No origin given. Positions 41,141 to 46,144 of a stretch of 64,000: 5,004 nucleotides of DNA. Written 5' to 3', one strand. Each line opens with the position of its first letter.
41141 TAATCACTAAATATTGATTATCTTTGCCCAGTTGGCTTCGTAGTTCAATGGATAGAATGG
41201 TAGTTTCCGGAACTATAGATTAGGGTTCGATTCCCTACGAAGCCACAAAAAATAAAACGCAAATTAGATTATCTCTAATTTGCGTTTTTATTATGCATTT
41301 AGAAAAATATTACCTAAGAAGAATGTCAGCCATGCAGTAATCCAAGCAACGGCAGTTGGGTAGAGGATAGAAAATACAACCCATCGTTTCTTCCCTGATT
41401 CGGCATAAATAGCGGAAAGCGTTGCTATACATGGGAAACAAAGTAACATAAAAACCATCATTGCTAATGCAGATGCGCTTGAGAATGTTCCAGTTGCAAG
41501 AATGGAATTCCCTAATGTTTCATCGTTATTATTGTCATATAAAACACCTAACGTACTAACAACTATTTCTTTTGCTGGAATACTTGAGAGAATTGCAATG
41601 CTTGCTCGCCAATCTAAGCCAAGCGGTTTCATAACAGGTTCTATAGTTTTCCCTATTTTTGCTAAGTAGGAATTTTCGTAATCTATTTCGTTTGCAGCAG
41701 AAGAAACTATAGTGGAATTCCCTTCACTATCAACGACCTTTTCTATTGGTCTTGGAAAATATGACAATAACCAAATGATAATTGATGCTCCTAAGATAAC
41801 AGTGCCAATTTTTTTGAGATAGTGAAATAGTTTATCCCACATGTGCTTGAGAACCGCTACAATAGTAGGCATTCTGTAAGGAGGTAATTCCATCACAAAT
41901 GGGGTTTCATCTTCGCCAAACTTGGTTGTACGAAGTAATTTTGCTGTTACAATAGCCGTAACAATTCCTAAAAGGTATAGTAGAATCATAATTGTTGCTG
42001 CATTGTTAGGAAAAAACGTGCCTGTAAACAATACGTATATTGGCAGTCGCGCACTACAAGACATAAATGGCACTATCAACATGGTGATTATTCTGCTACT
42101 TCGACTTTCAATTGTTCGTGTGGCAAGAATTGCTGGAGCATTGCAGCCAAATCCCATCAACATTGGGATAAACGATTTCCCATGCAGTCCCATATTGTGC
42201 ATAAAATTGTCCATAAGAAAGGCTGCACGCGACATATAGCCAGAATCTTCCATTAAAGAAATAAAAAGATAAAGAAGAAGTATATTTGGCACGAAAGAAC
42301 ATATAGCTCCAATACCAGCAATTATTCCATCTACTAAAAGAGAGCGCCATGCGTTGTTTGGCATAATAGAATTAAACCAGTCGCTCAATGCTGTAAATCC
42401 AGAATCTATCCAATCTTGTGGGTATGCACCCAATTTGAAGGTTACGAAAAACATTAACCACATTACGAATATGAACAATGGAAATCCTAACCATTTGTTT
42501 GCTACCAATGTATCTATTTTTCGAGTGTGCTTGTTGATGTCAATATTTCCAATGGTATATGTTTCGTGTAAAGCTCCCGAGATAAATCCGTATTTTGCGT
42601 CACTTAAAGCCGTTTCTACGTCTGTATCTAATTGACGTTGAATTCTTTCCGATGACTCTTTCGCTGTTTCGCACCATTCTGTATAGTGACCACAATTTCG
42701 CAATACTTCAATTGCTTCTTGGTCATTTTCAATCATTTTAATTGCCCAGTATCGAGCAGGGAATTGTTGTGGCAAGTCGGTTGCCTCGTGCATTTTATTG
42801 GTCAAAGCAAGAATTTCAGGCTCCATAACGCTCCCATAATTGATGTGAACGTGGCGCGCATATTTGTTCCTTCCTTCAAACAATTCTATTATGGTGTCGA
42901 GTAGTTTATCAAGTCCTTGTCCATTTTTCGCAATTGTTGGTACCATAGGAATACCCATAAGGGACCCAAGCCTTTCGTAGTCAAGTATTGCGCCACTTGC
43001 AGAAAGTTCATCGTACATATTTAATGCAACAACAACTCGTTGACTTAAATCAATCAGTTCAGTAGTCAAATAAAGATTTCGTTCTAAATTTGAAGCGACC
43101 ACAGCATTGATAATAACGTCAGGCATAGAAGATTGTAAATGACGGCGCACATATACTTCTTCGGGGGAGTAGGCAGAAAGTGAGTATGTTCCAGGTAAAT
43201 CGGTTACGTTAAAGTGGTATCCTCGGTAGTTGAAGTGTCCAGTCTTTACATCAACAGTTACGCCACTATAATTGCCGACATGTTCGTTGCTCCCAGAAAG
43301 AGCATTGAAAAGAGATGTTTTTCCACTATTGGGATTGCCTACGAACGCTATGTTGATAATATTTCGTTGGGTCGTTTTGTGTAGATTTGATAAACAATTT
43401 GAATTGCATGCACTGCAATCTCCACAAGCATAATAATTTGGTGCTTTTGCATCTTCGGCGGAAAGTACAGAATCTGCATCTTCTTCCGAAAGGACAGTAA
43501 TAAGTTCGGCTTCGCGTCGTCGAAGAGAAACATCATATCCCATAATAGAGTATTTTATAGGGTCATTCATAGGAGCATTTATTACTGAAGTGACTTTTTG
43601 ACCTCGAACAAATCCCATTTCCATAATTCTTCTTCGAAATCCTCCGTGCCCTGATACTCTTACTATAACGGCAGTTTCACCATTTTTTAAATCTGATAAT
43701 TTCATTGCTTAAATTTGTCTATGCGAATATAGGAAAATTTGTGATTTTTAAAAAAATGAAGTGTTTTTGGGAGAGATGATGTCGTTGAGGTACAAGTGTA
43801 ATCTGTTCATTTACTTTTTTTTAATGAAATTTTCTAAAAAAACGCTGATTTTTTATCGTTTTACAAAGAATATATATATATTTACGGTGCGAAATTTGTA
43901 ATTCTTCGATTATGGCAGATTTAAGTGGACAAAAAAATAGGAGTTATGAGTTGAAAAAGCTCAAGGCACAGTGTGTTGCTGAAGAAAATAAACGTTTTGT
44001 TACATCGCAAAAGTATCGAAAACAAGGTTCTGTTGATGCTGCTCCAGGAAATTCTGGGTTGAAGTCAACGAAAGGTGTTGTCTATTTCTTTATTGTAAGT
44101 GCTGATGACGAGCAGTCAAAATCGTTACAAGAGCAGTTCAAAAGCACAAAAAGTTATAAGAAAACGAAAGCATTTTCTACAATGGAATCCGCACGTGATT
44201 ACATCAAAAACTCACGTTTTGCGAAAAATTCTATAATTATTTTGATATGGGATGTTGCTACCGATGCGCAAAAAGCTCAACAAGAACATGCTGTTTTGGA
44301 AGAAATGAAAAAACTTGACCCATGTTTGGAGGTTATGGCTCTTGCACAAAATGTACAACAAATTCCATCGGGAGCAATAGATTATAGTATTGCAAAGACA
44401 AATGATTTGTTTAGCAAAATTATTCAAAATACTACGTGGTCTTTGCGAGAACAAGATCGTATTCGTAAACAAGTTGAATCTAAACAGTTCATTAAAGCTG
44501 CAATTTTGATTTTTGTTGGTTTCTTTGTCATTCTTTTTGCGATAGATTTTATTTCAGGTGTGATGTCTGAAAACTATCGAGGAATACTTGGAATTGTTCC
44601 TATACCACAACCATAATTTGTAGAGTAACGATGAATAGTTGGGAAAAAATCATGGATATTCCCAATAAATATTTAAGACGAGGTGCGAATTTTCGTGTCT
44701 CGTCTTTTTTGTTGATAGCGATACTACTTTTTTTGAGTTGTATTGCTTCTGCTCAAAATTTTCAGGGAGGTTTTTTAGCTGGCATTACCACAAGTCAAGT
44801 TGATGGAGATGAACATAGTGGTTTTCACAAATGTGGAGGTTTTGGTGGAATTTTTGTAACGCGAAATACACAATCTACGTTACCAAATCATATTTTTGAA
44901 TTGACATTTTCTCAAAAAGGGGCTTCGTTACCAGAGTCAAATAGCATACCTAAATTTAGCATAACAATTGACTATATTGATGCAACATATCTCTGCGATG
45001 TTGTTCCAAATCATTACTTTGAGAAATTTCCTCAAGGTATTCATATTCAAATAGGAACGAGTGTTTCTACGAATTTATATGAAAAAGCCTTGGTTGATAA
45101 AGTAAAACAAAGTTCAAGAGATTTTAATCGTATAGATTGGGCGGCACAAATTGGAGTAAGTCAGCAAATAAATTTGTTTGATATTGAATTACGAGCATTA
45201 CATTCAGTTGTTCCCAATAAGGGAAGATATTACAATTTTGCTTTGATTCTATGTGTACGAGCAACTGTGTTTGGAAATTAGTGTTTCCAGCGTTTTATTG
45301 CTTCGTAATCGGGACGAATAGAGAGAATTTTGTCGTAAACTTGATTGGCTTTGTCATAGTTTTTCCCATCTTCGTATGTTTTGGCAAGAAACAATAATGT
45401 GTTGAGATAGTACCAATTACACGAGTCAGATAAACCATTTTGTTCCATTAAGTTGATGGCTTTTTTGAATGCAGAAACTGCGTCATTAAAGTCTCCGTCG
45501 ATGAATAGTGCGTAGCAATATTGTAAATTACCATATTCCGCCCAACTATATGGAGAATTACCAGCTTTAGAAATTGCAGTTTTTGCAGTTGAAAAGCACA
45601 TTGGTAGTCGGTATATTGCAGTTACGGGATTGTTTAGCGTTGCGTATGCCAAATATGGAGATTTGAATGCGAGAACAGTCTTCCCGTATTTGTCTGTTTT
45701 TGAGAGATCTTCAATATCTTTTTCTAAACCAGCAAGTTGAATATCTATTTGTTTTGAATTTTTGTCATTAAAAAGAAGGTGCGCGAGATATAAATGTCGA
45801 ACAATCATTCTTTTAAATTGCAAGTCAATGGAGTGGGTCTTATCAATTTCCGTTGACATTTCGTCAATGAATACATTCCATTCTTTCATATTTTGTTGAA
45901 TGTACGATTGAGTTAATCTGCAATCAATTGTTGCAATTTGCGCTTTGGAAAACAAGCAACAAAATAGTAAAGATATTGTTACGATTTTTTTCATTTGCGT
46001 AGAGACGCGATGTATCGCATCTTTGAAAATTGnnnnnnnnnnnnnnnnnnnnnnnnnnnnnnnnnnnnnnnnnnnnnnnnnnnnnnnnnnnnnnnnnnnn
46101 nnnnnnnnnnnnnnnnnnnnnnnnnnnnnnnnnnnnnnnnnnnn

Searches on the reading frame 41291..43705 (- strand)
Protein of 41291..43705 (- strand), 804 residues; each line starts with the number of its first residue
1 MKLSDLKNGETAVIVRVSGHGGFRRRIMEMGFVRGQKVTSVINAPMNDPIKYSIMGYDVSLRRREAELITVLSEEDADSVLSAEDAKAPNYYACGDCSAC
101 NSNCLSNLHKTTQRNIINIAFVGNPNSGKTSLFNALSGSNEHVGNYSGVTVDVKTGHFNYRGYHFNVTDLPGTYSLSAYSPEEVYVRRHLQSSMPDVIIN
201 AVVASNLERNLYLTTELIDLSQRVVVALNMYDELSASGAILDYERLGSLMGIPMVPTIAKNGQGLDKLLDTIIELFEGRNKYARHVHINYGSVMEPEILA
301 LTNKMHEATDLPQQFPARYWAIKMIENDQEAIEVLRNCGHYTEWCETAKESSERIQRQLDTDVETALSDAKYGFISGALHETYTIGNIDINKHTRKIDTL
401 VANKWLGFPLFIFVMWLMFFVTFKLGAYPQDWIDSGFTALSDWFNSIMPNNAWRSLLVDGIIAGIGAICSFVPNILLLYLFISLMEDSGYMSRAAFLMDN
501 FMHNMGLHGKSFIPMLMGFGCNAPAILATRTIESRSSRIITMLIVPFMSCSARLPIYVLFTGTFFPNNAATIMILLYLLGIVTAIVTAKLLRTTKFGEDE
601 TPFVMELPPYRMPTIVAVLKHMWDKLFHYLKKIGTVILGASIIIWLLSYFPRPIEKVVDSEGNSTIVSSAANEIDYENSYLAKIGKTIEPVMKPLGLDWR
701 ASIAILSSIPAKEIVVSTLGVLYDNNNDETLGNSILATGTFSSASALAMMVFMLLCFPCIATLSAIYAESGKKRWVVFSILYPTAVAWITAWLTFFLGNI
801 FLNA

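Call 8: search_protein_families(library=pfam, proteins=[window:41291-43705:-], max_evalue=0.001)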
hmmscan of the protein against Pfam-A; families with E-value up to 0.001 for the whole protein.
window:41291-43705:- (804 aa): 8 families
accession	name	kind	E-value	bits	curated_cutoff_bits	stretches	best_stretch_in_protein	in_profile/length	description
PF02421.24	FeoB_N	-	2.5e-56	190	27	1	118-272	2-156/156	Ferrous iron transport protein B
PF07670.19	Gate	-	6.3e-49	165.2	29.6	2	470-564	3-104/104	Nucleoside recognition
PF07664.17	FeoB_C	-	7.2e-21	74.1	26.6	1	573-625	1-54/54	Ferrous iron transport protein B C terminus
PF04023.20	FeoA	-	6.6e-19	68.2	23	1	1-71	1-72/74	FeoA domain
PF01926.29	MMR_HSR1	-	8.4e-18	65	21.9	1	118-229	1-112/113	50S ribosome-binding GTPase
PF17910.6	FeoB_Cyto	-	1.5e-15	57.8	23.4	1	290-384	1-90/90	FeoB cytosolic helical domain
PF00009.33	GTP_EFTU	-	2.6e-05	24.3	26.5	0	115-276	2-186/188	Elongation factor Tu GTP binding domain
PF09439.16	SRPRB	-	0.00054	19.8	25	0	119-179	6-62/178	Signal recognition particle receptor beta subunit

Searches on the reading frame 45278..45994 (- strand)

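Call 8: search_protein_families(library=pfam, proteins=[window:45278-45994:-], max_evalue=0.001)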
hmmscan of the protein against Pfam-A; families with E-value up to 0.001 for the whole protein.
window:45278-45994:- (238 aa): 7 families
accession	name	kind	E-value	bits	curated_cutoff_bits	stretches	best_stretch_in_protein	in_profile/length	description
PF07719.23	TPR_2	-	4.1e-07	30.1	27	0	200-230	4-34/34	Tetratricopeptide repeat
PF13181.12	TPR_8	-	4e-06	27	25.7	0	199-230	3-34/34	Tetratricopeptide repeat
PF00515.34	TPR_1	-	4.1e-05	23.6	27.8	0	202-230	6-34/34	Tetratricopeptide repeat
PF13428.12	TPR_14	-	5.7e-05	23.8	23.5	0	198-233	2-37/44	Tetratricopeptide repeat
PF14559.12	TPR_19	-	9.6e-05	23.1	25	1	164-233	2-61/68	Tetratricopeptide repeat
PF13424.12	TPR_12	-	0.00012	22.7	30.1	1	159-228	9-76/77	Tetratricopeptide repeat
PF13176.12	TPR_7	-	0.0002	21.6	27.9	0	199-230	1-32/36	Tetratricopeptide repeat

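Call 66: search_protein_families(library=ncbifam, proteins=[window:45278-45994:-], max_evalue=0.001)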
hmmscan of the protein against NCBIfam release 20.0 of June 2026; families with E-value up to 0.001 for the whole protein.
window:45278-45994:- (238 aa): 1 family
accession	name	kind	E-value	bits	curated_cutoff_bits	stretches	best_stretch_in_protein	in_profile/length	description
NF047371.1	FlcA_CTERM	equivalog_domain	0.00023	19.8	300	1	166-230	135-188/646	periplasmic flagellar collar protein FlcA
